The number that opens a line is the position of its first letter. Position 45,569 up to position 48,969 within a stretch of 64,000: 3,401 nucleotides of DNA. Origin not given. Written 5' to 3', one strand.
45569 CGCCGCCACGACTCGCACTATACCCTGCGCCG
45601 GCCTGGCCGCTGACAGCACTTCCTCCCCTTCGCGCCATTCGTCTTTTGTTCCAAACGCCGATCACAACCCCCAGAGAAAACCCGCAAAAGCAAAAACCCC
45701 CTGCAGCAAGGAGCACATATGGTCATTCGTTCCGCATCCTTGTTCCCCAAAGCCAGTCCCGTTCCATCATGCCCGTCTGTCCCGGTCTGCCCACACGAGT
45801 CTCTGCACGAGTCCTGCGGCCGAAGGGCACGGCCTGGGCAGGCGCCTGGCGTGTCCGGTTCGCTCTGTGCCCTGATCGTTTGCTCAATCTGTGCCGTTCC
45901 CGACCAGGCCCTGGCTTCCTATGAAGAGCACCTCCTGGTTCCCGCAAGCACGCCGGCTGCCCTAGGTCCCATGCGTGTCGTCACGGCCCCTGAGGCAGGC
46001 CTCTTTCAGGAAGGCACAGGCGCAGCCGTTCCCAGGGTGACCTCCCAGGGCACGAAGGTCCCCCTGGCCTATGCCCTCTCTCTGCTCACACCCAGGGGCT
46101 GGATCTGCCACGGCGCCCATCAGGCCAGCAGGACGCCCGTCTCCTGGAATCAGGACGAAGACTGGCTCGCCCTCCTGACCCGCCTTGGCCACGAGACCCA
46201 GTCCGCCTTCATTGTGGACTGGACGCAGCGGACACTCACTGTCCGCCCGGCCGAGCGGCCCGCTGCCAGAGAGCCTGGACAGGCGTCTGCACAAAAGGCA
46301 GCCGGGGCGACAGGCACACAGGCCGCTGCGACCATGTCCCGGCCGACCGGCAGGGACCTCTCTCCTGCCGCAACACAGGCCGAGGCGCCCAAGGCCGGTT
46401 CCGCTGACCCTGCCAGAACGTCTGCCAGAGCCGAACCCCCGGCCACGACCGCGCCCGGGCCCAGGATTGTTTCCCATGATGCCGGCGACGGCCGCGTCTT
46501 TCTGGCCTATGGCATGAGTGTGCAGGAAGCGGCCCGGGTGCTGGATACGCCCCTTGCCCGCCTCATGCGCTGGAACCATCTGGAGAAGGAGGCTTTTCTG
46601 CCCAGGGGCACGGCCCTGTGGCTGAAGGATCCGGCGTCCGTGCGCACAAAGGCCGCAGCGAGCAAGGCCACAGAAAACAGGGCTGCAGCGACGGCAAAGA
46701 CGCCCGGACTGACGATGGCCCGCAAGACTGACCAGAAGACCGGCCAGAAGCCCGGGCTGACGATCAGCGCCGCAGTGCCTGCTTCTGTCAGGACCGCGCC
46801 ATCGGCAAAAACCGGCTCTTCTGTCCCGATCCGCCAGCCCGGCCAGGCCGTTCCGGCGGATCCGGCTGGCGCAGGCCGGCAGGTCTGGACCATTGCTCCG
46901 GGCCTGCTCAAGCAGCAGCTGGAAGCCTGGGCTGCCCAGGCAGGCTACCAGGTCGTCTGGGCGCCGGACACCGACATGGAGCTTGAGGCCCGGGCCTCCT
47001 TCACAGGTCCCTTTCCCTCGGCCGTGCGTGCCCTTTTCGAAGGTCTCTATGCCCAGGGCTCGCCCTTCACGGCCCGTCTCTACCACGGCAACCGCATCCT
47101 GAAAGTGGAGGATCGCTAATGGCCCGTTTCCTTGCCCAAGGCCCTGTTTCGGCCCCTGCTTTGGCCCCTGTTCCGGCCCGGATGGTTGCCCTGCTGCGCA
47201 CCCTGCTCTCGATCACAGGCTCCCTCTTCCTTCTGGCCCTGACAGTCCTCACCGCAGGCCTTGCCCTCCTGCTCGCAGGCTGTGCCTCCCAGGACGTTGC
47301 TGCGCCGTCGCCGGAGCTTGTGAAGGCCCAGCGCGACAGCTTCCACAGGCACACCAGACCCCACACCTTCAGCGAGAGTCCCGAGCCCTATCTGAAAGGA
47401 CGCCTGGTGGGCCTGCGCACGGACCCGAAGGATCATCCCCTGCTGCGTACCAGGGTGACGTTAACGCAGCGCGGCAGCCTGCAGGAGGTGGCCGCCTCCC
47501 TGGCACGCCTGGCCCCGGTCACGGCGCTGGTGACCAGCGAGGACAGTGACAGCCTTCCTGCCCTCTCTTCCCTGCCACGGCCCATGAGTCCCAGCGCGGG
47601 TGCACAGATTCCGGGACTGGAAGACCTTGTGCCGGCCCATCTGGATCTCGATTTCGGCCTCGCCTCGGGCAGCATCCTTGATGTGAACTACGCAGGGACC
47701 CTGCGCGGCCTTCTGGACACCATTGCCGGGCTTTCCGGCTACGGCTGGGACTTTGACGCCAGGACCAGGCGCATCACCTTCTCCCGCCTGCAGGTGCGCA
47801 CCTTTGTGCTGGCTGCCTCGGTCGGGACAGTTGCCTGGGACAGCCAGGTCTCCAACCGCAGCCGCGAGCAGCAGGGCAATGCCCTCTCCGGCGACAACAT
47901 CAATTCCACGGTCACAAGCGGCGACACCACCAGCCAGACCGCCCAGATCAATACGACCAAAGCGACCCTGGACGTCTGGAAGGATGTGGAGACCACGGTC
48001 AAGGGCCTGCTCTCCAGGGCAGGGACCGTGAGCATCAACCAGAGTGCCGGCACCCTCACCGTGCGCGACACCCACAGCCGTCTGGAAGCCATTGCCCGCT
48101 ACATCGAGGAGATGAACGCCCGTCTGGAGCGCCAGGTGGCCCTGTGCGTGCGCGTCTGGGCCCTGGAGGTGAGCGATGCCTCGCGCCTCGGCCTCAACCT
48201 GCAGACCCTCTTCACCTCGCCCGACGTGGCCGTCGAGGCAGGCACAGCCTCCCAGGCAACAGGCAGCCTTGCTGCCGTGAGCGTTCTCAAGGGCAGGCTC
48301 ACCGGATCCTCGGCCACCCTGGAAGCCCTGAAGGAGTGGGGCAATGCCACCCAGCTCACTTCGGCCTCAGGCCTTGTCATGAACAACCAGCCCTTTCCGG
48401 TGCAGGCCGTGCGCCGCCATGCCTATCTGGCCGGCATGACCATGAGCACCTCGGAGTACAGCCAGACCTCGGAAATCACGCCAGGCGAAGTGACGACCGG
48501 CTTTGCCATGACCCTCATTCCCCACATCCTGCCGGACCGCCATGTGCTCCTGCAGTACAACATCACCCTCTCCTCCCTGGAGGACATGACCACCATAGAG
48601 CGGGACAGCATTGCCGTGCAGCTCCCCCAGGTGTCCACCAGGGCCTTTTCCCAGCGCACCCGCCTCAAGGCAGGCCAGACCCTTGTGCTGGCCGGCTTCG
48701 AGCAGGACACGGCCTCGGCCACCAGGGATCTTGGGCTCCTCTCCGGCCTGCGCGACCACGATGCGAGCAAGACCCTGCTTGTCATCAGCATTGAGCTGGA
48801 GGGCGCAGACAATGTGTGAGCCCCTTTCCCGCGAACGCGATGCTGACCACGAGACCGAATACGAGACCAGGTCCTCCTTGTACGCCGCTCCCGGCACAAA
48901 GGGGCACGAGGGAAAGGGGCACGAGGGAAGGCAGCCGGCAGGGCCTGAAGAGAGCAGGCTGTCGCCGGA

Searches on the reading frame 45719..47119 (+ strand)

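Call 56: search_protein_families(library=pfam, proteins=[window:45719-47119:+], max_evalue=0.001)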
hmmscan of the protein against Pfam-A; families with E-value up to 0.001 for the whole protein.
window:45719-47119:+ (466 aa): 1 family
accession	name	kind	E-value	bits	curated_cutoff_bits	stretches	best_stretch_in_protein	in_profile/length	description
PF10671.14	TcpQ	-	2.1e-18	66.6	27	1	388-465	1-79/80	Toxin co-regulated pilus biosynthesis protein Q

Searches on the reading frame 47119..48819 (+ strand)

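Call 56: search_protein_families(library=pfam, proteins=[window:47119-48819:+], max_evalue=0.001)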
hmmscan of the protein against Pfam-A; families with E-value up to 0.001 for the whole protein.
window:47119-48819:+ (566 aa): 1 family
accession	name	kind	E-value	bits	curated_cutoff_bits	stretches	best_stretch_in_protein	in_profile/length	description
PF00263.26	Secretin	-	1.8e-11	44.4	27.5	1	403-536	1-131/169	Bacterial type II and III secretion system protein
